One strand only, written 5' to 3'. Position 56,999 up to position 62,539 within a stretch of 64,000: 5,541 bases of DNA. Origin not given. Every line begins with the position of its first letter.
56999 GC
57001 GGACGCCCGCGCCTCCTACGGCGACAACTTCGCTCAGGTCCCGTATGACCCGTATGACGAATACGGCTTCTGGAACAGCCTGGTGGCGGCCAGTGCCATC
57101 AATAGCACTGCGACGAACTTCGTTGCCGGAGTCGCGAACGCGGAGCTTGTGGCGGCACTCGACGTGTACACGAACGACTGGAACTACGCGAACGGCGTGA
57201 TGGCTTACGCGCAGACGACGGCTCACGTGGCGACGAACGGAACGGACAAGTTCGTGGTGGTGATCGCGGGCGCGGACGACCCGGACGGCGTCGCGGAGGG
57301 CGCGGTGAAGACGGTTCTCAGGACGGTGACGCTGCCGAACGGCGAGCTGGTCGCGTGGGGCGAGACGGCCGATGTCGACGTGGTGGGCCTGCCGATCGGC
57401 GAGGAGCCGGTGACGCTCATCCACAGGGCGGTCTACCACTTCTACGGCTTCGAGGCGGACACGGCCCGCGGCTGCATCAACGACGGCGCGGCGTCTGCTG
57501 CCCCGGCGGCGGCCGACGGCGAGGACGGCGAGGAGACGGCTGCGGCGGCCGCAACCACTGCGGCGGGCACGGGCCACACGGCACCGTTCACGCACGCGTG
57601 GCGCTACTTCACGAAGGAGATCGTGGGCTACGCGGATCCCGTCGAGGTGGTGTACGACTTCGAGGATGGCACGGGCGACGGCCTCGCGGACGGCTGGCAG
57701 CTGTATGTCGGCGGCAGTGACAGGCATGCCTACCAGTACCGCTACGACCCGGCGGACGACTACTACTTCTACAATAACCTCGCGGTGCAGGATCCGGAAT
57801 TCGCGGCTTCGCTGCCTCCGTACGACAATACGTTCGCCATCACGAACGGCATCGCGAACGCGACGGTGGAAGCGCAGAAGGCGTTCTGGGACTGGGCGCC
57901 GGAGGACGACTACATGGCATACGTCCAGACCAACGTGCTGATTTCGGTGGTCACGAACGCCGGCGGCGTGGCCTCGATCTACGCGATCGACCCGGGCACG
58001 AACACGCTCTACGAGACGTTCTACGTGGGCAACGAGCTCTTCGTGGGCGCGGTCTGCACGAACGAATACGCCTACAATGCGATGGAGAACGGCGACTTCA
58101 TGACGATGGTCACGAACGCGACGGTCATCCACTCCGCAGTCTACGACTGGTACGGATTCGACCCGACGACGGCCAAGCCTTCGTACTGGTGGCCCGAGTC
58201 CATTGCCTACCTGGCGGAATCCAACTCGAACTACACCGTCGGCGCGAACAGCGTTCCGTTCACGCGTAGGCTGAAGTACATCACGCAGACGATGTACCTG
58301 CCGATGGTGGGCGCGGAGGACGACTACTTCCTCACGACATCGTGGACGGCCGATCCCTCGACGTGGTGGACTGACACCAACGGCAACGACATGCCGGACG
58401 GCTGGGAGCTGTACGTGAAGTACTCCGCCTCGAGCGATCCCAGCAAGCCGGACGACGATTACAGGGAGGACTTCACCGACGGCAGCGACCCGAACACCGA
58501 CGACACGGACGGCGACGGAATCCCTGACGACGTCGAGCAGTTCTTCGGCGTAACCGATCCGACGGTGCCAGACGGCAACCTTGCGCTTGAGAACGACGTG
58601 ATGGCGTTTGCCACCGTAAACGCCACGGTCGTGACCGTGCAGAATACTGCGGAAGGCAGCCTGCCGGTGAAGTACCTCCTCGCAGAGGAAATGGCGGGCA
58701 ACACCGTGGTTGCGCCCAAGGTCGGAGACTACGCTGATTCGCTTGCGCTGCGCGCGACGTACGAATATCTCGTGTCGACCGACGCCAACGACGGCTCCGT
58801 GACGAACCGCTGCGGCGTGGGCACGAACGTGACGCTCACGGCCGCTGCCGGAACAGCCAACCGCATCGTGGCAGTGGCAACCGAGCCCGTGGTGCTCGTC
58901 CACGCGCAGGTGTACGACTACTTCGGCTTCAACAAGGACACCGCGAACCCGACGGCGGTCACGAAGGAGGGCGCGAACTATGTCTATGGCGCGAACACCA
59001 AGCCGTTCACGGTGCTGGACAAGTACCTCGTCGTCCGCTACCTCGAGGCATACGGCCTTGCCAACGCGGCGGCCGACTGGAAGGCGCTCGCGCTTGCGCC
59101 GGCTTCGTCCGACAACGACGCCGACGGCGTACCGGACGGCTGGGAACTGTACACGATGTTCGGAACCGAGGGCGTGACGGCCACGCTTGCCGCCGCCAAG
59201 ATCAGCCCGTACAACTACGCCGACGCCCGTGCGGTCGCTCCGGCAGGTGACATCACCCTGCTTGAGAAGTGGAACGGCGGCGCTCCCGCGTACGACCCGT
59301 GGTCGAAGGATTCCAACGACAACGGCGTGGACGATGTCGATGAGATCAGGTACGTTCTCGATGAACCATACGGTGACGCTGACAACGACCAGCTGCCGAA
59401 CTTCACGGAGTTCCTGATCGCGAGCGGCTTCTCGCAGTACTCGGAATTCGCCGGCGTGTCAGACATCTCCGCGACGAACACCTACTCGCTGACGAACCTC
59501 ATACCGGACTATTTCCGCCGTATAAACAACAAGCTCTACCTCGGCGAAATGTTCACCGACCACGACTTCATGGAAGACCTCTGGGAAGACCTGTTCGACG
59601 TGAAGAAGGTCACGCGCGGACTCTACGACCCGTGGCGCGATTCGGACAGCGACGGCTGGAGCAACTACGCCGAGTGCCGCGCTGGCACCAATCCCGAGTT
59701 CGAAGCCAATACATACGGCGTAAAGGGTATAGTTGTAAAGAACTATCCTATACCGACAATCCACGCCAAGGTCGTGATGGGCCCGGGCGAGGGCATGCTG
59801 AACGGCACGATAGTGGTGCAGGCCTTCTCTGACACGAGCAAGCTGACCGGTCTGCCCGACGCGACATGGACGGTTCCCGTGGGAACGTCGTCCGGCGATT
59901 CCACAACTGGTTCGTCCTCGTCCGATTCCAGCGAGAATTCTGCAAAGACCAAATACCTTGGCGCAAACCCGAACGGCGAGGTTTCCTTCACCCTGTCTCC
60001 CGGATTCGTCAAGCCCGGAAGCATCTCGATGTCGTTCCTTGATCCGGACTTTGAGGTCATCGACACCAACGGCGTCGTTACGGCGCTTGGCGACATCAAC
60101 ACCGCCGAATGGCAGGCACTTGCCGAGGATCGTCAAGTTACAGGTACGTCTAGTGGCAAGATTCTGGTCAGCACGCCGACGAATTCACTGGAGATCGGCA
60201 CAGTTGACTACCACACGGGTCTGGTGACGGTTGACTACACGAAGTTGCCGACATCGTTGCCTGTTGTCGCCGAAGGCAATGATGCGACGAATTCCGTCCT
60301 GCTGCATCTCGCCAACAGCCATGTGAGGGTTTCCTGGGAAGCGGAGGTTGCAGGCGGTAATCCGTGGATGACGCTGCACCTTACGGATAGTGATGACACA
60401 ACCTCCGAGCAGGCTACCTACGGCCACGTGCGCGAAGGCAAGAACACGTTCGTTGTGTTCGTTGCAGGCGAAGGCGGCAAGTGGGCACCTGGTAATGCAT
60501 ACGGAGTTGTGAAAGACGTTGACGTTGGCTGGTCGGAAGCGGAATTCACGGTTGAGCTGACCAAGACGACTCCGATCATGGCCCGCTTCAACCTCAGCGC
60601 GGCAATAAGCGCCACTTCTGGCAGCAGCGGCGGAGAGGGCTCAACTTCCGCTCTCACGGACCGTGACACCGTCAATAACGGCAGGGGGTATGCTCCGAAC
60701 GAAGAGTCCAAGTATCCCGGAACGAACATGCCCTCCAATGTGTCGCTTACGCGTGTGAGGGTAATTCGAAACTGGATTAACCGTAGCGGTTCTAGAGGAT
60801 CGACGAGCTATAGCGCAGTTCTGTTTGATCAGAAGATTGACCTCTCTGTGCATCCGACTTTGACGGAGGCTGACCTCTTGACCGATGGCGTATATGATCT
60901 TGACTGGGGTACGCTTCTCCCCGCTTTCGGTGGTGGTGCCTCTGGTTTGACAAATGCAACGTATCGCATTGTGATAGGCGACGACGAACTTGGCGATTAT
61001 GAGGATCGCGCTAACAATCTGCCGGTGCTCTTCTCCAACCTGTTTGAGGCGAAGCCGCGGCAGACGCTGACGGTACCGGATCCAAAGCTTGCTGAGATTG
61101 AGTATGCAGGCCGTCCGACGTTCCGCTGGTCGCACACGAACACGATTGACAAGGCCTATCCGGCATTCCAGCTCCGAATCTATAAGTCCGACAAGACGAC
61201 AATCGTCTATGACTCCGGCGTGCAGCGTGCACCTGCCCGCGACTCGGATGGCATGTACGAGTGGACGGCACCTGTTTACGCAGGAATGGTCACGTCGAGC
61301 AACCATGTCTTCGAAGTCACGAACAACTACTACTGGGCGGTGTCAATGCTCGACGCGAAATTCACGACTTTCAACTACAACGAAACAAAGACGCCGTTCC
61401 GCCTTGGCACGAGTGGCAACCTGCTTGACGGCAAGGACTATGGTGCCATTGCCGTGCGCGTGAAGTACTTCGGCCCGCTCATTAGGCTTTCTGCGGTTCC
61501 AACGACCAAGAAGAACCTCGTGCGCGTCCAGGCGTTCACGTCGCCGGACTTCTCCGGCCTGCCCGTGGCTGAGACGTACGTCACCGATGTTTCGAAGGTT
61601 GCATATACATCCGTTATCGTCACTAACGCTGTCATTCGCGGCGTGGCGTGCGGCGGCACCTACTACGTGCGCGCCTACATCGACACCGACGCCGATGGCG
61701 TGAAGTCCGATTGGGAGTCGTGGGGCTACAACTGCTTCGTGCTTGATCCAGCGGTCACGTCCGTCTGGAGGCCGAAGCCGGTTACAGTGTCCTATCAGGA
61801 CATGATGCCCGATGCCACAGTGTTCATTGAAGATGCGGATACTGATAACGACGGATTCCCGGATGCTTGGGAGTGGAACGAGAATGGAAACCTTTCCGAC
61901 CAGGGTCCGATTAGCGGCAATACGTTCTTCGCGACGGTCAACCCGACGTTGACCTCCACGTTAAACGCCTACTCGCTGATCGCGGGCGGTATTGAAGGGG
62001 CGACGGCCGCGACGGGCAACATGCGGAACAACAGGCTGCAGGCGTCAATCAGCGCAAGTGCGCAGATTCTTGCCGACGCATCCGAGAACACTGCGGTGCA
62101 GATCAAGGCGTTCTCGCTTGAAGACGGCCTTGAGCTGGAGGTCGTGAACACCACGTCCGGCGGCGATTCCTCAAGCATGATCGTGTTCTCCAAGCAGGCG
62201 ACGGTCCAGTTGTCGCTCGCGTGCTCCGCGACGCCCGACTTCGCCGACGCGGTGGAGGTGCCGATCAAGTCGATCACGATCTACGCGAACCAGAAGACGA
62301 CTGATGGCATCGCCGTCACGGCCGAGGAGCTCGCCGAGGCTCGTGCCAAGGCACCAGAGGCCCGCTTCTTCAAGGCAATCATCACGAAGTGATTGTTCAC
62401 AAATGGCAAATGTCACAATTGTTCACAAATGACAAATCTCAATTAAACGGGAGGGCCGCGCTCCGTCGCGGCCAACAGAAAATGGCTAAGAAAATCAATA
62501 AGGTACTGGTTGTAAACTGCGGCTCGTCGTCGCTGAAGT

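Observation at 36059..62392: Single uninterrupted 26.3-kb ORF encoding an 8777-aa secreted megaprotein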

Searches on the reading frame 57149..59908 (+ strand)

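Call 38: search_protein_families(library=pfam, proteins=[window:57149-59908:+], max_evalue=0.1)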
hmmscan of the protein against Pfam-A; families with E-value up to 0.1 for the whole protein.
window:57149-59908:+ (920 aa): 1 family
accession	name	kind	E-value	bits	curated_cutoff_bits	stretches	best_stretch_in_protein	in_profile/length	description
PF18884.5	TSP3_bac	-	0.03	14.6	25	1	452-463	1-12/22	Bacterial TSP3 repeat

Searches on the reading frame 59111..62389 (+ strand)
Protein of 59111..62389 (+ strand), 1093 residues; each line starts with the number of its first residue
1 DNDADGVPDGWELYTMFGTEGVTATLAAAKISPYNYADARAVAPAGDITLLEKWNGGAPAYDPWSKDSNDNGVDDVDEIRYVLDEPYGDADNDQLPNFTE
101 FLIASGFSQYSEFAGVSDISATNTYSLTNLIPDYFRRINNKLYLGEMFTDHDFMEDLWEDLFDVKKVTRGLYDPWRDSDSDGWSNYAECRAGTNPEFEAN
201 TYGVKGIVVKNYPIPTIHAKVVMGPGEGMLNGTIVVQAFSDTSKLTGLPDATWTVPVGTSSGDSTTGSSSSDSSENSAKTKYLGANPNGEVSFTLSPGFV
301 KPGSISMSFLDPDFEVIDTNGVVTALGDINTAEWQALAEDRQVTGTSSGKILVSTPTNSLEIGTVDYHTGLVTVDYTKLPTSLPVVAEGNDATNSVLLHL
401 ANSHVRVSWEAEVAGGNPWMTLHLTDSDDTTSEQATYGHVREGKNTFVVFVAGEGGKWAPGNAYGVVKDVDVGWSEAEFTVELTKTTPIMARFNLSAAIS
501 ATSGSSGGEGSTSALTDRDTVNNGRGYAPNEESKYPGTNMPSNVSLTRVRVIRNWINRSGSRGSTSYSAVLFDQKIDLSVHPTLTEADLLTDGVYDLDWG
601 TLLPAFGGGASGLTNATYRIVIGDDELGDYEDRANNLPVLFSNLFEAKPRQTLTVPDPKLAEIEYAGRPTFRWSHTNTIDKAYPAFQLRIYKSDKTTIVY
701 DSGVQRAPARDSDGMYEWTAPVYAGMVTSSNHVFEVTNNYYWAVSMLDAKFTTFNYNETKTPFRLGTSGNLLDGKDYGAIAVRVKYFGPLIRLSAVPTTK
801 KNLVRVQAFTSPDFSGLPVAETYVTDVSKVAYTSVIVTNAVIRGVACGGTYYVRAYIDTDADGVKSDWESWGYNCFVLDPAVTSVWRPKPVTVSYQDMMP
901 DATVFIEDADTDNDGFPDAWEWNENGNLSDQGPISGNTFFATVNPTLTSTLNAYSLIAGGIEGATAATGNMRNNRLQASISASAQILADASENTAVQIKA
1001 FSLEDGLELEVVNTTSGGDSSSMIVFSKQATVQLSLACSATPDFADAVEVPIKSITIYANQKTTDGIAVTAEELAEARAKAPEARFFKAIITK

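Call 26: find_homologous_proteins(query=window:59111-62389:+, max_evalue=0.00001)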
Query window:59111-62389:+ (1093 aa): 30 proteins with E <= 0.00001 among 8000 candidates.
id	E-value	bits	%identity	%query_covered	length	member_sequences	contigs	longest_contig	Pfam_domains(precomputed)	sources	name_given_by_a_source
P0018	0.0e+0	1759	73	100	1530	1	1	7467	-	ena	-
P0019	0.0e+0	1671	70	100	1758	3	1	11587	-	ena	-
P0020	0.0e+0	1543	65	100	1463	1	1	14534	-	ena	-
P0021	0.0e+0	1494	60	100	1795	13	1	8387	PF09912.15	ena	-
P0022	0.0e+0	1446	62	100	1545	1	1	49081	-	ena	-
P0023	0.0e+0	1371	60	100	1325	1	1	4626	PF18884.6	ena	-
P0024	0.0e+0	1036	64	60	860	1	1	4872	-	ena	-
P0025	1.1e-282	959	47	100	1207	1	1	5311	-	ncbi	-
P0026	4.4e-272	924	35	93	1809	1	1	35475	PF09912.15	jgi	jgi:uncharacterized protein (DUF2141 family)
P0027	1.4e-271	922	71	47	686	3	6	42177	PF18884.6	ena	-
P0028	4.8e-269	914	74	52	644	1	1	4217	-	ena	-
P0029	6.5e-257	874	36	94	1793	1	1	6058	PF09912.15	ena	-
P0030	1.6e-256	872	64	60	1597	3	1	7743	-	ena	-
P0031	4.4e-231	788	60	47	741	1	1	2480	PF18884.6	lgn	-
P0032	9.8e-223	760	42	100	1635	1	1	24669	PF13385.14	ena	-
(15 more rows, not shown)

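Call 46: predict_structure(alignment_id=A2)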
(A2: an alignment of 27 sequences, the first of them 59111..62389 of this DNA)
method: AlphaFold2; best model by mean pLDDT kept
length: 1093 residues; sequences in the alignment: 27
mean_pLDDT: 75.7   pTM: 0.74
mean pLDDT of the five models: 75.7, 74.3, 73.7, 72.3, 69.8
residues with pLDDT >= 90: 262; 70-90: 506; 50-70: 161; < 50: 164
segments of 3 or more residues with pLDDT < 50: 6-11, 14-16, 18-58, 261-275, 504-510, 561-565, 769-774, 930-992, 1015-1021
pLDDT, mean of each block of 10 residues (from residue 1): 48 47 37 41 42 43 62 72 71 78 72 68 63 77 74 70 69 83 89 83 77 93 89 91 79 82 40 57 86 89 90 88 86 88 61 68 89 89 70 79 90 86 86 69 94 82 92 94 90 84 49 71 66 70 72 79 59 85 88 88 88 89 72 71 89 90 78 91 94 93 94 91 87 83 95 94 72 63 85 79 93 92 88 81 86 94 90 85 82 81 90 80 77 39 35 33 34 32 31 68 83 52 69 88 83 81 60 87 85 81
secondary structure, 60 per line:
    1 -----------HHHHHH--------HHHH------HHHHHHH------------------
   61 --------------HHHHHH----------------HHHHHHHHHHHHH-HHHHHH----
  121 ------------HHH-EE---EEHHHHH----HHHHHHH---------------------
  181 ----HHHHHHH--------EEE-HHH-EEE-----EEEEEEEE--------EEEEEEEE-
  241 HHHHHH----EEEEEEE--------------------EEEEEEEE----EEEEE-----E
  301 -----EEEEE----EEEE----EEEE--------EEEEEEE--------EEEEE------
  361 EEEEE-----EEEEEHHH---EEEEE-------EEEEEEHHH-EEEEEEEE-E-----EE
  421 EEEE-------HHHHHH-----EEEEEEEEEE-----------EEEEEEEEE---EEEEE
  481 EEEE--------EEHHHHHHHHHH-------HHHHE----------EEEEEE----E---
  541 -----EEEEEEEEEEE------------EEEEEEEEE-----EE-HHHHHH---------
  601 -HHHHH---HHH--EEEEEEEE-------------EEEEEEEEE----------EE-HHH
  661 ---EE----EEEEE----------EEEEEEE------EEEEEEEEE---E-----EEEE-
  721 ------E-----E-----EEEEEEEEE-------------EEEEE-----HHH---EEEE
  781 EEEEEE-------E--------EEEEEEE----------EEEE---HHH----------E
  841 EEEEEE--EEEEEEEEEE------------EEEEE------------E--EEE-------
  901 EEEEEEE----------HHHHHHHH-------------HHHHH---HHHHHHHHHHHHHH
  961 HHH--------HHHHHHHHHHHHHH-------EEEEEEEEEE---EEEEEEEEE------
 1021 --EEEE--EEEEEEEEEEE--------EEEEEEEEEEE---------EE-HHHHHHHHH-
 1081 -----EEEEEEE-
elements in order (helices of 4 or more, strands of 3 or more residues): H12-17 H26-29 H36-42 H75-80 H97-109 H111-116 H144-148 H153-159 H185-191 E200-202 E208-210 E216-223 E232-239 H241-246 E251-257 E278-285 E290-294 E306-310 E315-318 E323-326 E335-341 E350-354 E361-365 E371-375 E382-386 E394-399 E404-411 E419-424 H432-437 E443-452 E464-472 E476-484 H495-504 H512-515 E527-532 E546-556 E569-577 H586-591 H602-606 E615-622 E636-644 E670-674 E685-691 E698-706 E716-719 E739-747 E761-765 E777-786 E803-809 E820-823 E840-846 E849-858 E871-875 E891-893 E901-907 H918-925 H939-943 H947-963 H972-985 E993-1002 E1006-1014 E1023-1026 E1029-1039 E1048-1058 H1071-1079 E1086-1092

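Call 49: fold_search(model_id=the predicted structure, library=pdb)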
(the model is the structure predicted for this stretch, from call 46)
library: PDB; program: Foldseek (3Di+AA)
matches with E <= 10: 1315; with E <= 0.001: 134
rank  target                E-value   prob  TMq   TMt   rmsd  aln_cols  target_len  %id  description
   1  4yfd_A                1.8e-09  1.00  0.09  0.18  37.4       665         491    8  Crystal structure PTP delta Ig1-Fn2 in complex with IL-1RAcP (released 2015-05-06)
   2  4yfg_A                1.6e-07  0.97  0.09  0.17  31.2       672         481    8  Crystal structure of PTP delta meA3/meB minus variant Ig1-Fn1 (released 2015-05-06)
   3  6tpw                  2.5e-07  1.00  0.08  0.20  34.0       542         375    9  Crystal structures of FNIII domain one through four of the human leucocyte common antigen-related protein ( LAR) (released 2020-05-13)
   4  7q1y_A                1.5e-06  0.87  0.08  0.07  23.3       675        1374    8  X-ray structure of human A2ML1 (released 2022-04-20)
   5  8k35_A                2.0e-06  0.54  0.07  0.09  29.0       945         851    9  Structure of the bacteriophage lambda tail tip complex (released 2023-11-15)
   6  4a5w_A                2.5e-06  0.57  0.08  0.07  26.9       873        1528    8  Crystal structure of C5b6 (released 2012-03-14)
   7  5n47_D                3.8e-06  0.99  0.08  0.23  18.3       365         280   11  Structure of Anticalin N7E in complex with the three-domain fragment Fn7B8 of human oncofetal fibronectin (released 2018-02-14)
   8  5n47_F                4.2e-06  1.00  0.08  0.25  18.0       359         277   10  Structure of Anticalin N7E in complex with the three-domain fragment Fn7B8 of human oncofetal fibronectin (released 2018-02-14)
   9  4yh7_A                4.7e-06  0.69  0.08  0.13  48.4       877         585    9  Crystal structure of PTPdelta ectodomain in complex with IL1RAPL1 (released 2015-05-06)
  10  4gh7_D                5.2e-06  1.00  0.08  0.26  18.7       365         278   12  Crystal structure of Anticalin N7A in complex with oncofetal fibronectin fragment Fn7B8 (released 2012-12-26)
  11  6mfa                  6.1e-06  0.85  0.06  0.16  21.6       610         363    8  Fragment of human fibronectin containing the 4th-7th type III domains (released 2019-09-18)
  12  4pbx                  6.1e-06  0.82  0.09  0.15  47.4       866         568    9  Crystal structure of the six N-terminal domains of human receptor protein tyrosine phosphatase sigma (released 2014-11-12)
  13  8peq_B                6.8e-06  0.99  0.07  0.22  20.3       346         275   11  Complex of diubiquitin-derived artificial binding protein (Affilin) variant Af2 with its target oncofetal fibronectin  (released 2024-06-26)
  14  2v5y                  6.8e-06  0.75  0.08  0.13  44.7       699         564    9  Crystal structure of the receptor protein tyrosine phosphatase mu ectodomain (released 2007-09-11)
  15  7y8s_A                7.2e-06  1.00  0.10  0.30  15.9       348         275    9  Crystal structure of sDscam FNIII1-3 domains, isoform beta2v6 (released 2023-05-24)
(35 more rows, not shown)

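Call 92: search_solved_structures(query=A2, max_evalue=0.1)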
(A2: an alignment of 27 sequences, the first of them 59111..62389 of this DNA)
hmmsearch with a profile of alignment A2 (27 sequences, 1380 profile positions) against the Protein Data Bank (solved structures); distinct sequences matched with E-value up to 0.1: 2.
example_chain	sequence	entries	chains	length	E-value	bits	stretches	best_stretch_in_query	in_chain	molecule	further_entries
8fns_A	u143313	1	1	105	0.056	14.6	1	364-443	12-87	EF-hand domain-containing protein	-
6mi5_X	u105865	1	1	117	0.073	14.3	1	364-443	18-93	Lanmodulin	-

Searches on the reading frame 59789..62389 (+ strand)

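Call 38: search_protein_families(library=pfam, proteins=[window:59789-62389:+], max_evalue=0.1)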
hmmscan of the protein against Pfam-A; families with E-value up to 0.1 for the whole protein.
window:59789-62389:+ (867 aa): 2 families
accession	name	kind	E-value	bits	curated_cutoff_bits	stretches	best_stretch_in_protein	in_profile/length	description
PF03495.19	Binary_toxB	-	0.0095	16.6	25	0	632-656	2-28/78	Clostridial binary toxin B/anthrax toxin PA Ca-binding domain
PF18884.5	TSP3_bac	-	0.026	14.8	25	1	684-695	1-12/22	Bacterial TSP3 repeat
